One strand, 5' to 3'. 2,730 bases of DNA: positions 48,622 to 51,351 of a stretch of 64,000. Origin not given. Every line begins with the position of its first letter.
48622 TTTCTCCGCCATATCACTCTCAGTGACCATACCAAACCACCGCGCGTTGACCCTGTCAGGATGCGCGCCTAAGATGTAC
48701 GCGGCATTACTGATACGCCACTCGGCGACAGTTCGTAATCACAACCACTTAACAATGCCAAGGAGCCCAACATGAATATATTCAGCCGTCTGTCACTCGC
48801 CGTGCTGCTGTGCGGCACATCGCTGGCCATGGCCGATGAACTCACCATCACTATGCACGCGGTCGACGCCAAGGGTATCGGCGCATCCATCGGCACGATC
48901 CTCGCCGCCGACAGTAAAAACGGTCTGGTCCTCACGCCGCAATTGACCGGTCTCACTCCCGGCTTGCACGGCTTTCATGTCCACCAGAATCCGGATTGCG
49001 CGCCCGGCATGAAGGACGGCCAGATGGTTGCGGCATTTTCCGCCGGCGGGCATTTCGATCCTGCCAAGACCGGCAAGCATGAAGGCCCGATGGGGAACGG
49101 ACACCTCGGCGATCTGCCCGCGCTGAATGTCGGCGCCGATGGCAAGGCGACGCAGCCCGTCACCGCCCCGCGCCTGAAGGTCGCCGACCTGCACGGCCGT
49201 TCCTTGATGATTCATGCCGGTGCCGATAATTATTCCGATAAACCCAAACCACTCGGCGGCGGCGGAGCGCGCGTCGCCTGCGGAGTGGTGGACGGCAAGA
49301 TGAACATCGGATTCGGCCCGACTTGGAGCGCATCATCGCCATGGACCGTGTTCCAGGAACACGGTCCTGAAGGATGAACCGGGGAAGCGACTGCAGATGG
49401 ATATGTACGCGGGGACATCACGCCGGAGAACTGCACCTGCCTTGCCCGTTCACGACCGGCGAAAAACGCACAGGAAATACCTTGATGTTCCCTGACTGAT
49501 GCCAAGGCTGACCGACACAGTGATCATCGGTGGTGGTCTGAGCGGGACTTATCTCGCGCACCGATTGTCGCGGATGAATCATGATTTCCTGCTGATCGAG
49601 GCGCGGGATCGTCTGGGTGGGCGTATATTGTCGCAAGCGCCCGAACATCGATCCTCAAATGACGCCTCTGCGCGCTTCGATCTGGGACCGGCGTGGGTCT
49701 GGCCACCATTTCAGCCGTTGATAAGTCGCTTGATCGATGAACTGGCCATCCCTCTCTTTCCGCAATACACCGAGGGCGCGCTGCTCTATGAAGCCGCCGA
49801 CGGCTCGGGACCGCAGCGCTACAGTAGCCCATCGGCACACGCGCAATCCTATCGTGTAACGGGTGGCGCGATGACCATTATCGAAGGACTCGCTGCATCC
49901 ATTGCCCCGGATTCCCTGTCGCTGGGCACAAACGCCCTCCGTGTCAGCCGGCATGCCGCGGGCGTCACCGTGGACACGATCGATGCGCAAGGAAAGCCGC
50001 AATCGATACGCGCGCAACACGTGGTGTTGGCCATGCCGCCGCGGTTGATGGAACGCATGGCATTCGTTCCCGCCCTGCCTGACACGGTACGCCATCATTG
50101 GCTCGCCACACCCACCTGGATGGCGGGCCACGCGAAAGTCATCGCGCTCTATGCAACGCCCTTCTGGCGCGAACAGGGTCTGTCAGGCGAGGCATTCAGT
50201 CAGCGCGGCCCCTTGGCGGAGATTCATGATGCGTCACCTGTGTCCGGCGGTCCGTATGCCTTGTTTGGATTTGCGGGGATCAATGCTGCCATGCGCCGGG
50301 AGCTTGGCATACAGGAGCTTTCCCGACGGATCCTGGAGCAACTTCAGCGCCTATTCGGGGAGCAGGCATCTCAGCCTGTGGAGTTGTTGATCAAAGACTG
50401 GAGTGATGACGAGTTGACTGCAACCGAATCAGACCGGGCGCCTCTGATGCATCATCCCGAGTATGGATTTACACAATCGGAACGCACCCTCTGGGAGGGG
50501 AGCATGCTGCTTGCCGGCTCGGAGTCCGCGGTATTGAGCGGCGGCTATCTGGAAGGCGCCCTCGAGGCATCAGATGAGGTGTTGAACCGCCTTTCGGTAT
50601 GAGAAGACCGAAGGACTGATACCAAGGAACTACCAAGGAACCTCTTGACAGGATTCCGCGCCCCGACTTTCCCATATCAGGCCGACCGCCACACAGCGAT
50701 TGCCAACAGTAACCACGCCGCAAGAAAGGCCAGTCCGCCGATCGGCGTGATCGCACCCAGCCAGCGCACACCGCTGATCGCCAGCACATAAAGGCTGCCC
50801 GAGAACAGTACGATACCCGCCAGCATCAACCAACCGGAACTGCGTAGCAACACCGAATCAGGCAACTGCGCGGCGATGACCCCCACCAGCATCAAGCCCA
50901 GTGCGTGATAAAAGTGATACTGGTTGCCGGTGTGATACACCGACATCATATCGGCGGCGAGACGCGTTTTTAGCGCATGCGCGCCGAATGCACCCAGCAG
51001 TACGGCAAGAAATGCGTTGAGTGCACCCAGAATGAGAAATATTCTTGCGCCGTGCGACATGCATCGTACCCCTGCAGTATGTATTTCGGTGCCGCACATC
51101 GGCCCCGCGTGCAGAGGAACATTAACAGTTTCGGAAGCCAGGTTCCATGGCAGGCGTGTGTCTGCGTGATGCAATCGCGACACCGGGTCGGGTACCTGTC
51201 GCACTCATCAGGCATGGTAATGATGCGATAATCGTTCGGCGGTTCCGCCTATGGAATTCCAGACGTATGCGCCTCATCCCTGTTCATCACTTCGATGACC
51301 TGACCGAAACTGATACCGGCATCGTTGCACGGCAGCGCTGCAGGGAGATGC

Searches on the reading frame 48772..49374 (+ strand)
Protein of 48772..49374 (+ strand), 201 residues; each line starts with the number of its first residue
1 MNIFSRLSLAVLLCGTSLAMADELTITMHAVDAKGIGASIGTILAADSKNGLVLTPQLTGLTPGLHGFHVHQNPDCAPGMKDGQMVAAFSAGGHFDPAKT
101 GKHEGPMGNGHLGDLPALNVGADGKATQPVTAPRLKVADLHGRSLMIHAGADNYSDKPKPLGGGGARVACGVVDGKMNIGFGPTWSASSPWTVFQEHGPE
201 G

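Call 78: search_protein_families(library=pfam, proteins=[window:48772-49374:+], max_evalue=0.0001)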
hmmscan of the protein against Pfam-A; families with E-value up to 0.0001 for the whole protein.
window:48772-49374:+ (201 aa): 1 family
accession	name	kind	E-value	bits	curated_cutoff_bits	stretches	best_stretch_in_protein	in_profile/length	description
PF00080.25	Sod_Cu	-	6.7e-36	124.1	28.9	1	45-173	7-133/133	Copper/zinc superoxide dismutase (SODC)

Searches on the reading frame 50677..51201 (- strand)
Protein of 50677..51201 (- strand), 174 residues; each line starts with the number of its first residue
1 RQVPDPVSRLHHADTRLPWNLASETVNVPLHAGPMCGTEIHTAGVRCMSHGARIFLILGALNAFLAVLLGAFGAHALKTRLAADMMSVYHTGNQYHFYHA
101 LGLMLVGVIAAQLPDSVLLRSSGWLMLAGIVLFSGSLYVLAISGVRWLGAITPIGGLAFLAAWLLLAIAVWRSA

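Call 78: search_protein_families(library=pfam, proteins=[window:50677-51201:-], max_evalue=0.0001)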
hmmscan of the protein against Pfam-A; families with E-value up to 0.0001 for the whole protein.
window:50677-51201:- (174 aa): 1 family
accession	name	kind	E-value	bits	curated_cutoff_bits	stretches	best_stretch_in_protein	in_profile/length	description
PF04241.20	DUF423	-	6.1e-31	106.9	25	1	69-156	1-86/86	Protein of unknown function (DUF423)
